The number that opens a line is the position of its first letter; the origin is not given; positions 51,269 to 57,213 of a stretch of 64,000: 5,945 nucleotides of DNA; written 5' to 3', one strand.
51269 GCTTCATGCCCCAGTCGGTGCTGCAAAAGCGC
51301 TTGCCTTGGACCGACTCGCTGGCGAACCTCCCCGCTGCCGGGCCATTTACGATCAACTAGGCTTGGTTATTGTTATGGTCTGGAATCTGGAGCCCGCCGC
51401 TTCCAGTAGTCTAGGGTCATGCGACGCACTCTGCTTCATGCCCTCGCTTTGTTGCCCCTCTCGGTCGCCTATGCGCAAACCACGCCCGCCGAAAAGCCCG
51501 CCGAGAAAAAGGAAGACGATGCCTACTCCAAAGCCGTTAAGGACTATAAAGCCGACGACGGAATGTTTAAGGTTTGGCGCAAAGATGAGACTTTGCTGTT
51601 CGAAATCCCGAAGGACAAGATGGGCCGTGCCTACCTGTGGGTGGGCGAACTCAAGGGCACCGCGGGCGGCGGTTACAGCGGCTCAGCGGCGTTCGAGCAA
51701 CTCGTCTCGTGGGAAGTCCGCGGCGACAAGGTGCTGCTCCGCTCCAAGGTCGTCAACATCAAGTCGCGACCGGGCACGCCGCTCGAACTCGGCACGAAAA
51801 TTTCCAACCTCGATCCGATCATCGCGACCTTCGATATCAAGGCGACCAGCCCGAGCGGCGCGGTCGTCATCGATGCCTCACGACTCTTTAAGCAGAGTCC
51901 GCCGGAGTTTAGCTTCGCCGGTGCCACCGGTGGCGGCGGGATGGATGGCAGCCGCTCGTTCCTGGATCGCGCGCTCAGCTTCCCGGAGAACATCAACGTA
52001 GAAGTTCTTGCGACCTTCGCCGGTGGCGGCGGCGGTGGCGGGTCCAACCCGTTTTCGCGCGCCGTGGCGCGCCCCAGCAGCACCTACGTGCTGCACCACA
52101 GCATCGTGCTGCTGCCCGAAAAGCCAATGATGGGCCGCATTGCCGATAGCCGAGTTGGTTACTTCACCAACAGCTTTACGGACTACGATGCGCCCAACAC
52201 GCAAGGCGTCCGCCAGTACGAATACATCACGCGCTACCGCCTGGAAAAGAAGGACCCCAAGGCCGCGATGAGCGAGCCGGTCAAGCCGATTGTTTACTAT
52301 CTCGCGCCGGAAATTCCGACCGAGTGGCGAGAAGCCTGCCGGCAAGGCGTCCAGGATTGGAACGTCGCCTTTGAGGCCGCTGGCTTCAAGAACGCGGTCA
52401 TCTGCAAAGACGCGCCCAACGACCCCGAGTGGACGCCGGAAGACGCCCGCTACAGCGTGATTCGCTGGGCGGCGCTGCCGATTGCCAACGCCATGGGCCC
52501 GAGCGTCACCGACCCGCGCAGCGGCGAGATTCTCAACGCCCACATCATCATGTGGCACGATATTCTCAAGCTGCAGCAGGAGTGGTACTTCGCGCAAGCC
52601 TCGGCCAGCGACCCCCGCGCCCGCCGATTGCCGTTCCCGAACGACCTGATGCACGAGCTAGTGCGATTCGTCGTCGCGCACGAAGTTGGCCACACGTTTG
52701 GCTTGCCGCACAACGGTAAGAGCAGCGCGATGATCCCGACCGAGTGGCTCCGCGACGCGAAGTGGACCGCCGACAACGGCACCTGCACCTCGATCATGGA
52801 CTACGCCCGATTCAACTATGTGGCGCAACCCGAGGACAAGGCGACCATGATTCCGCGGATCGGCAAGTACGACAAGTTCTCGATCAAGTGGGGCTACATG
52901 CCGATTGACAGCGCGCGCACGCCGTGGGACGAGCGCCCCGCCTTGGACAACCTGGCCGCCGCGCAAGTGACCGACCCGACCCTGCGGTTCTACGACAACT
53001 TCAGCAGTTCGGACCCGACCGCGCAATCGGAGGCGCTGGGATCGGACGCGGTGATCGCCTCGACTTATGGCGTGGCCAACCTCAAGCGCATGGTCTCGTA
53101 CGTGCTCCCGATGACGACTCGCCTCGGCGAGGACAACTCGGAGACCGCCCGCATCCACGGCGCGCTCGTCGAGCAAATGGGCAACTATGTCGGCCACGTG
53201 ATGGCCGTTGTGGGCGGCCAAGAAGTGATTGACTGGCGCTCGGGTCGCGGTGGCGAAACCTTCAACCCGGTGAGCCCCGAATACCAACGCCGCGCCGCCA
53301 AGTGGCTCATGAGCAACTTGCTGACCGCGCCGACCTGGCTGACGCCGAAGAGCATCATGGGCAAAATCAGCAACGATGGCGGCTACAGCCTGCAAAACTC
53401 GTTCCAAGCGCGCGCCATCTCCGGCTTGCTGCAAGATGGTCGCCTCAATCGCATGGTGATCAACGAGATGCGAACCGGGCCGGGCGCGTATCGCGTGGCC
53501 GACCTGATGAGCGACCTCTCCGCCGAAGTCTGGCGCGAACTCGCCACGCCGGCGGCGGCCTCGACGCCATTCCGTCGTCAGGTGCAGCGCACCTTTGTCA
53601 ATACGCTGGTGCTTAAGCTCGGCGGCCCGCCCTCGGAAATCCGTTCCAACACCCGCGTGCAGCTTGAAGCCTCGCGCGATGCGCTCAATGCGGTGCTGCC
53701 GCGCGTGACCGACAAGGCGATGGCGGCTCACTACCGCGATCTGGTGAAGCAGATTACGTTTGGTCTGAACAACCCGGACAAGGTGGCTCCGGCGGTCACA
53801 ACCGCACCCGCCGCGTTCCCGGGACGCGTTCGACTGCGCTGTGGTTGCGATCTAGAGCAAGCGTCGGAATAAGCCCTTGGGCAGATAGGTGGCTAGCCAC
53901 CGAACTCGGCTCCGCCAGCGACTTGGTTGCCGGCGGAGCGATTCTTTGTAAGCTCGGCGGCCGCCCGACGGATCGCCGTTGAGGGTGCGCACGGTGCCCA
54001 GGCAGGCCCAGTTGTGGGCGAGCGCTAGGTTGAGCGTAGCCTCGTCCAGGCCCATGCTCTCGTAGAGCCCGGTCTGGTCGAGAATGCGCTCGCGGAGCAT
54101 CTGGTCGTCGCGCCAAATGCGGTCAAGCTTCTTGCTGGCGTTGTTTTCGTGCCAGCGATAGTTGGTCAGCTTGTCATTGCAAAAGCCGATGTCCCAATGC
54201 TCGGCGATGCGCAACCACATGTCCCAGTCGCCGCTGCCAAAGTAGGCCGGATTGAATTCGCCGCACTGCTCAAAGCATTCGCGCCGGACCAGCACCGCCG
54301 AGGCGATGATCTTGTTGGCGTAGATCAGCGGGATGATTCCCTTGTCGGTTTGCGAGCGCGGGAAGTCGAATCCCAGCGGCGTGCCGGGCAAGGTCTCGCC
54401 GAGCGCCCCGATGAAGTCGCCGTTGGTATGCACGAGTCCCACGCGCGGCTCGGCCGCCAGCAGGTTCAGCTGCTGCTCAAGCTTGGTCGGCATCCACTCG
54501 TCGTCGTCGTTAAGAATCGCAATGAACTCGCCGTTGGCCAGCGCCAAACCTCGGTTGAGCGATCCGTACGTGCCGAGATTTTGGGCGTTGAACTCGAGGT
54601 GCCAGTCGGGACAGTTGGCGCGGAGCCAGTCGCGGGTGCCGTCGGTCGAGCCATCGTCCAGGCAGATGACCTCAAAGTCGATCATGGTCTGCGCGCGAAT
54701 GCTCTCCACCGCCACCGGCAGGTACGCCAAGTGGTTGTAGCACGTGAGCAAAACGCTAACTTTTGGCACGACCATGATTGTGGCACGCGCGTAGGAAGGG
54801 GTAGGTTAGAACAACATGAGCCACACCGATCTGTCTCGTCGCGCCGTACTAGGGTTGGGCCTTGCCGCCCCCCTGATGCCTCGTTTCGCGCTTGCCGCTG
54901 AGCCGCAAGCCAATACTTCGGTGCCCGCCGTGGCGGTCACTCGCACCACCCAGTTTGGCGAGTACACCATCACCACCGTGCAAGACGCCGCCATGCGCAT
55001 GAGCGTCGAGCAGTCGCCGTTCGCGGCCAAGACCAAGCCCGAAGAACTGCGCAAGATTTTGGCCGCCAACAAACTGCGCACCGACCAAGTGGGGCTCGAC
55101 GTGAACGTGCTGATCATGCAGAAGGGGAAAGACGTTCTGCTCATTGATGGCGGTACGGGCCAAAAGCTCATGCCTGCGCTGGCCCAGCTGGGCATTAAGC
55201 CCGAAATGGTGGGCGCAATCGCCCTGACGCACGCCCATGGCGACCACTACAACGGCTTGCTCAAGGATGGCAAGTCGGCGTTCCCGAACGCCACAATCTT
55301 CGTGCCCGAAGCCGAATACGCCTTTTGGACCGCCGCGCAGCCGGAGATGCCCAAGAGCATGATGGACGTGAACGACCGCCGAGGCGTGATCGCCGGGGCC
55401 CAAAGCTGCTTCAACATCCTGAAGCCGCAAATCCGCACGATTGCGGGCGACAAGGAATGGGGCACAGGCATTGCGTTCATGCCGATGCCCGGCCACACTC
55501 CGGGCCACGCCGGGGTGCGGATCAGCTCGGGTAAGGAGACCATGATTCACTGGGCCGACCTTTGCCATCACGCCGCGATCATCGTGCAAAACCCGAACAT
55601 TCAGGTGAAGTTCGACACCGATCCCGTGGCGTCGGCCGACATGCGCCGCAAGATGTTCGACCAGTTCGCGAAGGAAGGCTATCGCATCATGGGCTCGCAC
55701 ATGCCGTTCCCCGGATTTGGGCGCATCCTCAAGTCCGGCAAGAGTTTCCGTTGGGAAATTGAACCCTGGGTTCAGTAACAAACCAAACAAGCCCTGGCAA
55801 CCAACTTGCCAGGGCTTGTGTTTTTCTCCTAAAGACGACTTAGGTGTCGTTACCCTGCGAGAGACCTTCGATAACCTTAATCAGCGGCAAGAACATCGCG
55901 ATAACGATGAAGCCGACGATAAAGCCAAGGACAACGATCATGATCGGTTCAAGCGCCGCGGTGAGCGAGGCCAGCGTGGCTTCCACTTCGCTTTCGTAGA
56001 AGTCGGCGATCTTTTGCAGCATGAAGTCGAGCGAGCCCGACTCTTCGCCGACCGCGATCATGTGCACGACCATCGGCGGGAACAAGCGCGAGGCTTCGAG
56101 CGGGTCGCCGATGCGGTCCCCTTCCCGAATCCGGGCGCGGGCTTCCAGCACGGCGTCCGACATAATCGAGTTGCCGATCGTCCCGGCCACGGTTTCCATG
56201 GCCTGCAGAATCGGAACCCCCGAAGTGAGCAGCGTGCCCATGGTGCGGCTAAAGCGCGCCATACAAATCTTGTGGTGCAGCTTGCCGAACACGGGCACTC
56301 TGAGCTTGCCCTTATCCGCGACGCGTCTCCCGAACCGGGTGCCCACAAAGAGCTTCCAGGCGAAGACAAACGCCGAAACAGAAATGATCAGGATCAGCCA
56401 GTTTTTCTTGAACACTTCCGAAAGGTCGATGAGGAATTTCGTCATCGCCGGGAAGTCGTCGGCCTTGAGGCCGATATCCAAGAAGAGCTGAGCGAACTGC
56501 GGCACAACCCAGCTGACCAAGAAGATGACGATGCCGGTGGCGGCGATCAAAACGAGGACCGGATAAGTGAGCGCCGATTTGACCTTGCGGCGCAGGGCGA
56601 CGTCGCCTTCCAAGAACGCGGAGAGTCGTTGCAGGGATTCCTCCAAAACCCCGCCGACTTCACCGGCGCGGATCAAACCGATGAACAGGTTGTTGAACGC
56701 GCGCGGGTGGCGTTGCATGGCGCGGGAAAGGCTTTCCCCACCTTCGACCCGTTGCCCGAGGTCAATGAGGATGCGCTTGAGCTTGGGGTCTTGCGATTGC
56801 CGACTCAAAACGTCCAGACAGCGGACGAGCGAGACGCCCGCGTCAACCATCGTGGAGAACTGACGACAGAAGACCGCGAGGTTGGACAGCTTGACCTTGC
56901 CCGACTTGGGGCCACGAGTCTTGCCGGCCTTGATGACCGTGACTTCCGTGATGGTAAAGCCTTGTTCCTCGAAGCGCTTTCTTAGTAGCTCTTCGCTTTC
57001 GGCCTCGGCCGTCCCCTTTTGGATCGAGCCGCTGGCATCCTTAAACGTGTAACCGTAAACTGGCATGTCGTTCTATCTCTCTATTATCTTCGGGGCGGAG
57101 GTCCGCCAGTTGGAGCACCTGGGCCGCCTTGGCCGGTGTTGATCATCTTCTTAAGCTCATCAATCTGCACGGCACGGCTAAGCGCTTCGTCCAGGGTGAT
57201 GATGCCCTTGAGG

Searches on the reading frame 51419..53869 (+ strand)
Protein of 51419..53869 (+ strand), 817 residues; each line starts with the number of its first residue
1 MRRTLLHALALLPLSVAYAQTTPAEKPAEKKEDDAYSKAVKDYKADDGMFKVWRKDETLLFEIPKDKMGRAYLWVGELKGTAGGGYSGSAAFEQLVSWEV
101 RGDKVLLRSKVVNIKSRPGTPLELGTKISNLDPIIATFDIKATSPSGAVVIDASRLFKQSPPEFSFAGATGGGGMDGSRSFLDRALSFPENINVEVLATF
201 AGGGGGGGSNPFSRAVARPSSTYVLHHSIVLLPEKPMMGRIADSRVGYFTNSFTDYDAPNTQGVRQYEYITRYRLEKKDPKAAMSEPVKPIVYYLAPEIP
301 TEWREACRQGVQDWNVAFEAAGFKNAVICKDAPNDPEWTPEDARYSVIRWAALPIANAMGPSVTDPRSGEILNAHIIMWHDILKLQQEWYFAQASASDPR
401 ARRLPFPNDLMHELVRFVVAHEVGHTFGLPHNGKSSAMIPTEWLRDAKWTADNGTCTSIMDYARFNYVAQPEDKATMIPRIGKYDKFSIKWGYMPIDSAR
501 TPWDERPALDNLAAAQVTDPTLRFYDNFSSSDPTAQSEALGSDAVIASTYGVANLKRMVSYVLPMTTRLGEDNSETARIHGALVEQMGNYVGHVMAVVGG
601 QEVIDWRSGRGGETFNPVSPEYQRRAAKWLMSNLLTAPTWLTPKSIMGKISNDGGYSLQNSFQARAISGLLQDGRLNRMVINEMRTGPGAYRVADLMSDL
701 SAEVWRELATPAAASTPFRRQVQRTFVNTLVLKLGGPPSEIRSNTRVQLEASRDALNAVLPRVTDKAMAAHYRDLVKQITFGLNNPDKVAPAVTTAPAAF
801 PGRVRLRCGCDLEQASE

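Call 74: search_protein_families(library=pfam, proteins=[window:51419-53869:+], max_evalue=0.00001)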
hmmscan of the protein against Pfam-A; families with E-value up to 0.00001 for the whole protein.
window:51419-53869:+ (817 aa): 3 families
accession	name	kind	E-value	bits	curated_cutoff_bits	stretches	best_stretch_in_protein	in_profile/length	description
PF16313.11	DUF4953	-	4.6e-95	318.9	24.2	1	405-709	3-314/316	Met-zincin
PF17148.9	DUF5117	-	2.8e-43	148.4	27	1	91-278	4-189/189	Domain of unknown function (DUF5117)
PF17162.9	DUF5118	-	7e-11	42.2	27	1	34-80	2-49/50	Domain of unknown function (DUF5118)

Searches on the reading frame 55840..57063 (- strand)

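Call 74: search_protein_families(library=pfam, proteins=[window:55840-57063:-], max_evalue=0.00001)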
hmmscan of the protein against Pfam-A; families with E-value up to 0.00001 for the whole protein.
window:55840-57063:- (407 aa): 1 family
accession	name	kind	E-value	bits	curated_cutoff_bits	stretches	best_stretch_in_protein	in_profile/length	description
PF00482.28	T2SSF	-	5.4e-66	220.7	25.2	2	65-188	1-125/125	Type II secretion system (T2SS), protein F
